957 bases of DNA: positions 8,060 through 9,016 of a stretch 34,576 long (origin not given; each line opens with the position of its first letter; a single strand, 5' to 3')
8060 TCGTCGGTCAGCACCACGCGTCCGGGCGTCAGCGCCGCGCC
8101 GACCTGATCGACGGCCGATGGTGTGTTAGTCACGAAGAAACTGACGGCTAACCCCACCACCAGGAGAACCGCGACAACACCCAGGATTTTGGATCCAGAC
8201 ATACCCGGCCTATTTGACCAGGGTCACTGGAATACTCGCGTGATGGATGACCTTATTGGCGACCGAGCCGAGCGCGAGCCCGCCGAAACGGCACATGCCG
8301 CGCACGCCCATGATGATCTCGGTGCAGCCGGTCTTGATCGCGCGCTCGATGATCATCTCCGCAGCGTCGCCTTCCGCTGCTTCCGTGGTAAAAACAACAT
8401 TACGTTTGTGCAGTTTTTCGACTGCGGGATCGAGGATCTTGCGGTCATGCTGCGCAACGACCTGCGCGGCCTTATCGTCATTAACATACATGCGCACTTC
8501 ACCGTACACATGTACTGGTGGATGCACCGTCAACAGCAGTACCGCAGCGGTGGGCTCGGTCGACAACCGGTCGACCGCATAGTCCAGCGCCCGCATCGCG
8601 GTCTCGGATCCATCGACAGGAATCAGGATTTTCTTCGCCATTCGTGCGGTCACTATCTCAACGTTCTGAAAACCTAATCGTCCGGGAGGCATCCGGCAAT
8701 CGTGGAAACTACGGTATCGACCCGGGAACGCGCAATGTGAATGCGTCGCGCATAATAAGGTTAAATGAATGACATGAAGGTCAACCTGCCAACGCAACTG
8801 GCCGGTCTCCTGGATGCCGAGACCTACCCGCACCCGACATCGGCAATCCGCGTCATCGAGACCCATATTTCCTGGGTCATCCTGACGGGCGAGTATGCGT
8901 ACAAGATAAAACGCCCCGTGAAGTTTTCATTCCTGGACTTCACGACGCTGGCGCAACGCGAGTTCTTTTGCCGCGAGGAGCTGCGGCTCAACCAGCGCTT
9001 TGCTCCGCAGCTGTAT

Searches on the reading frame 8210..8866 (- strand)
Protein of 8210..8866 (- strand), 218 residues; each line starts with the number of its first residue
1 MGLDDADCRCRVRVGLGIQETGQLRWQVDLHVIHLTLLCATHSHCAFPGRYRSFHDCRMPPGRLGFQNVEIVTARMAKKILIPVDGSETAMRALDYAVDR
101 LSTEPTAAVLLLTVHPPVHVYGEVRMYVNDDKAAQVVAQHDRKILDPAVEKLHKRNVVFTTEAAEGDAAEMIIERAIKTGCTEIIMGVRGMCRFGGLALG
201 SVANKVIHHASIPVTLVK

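Call 64: search_protein_families(library=pfam, proteins=[window:8210-8866:-], max_evalue=0.001)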
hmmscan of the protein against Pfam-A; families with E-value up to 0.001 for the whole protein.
window:8210-8866:- (218 aa): 1 family
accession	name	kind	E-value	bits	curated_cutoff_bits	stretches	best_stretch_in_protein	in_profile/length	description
PF00582.32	Usp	-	2.5e-27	96.6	24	1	76-218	1-141/141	Universal stress protein family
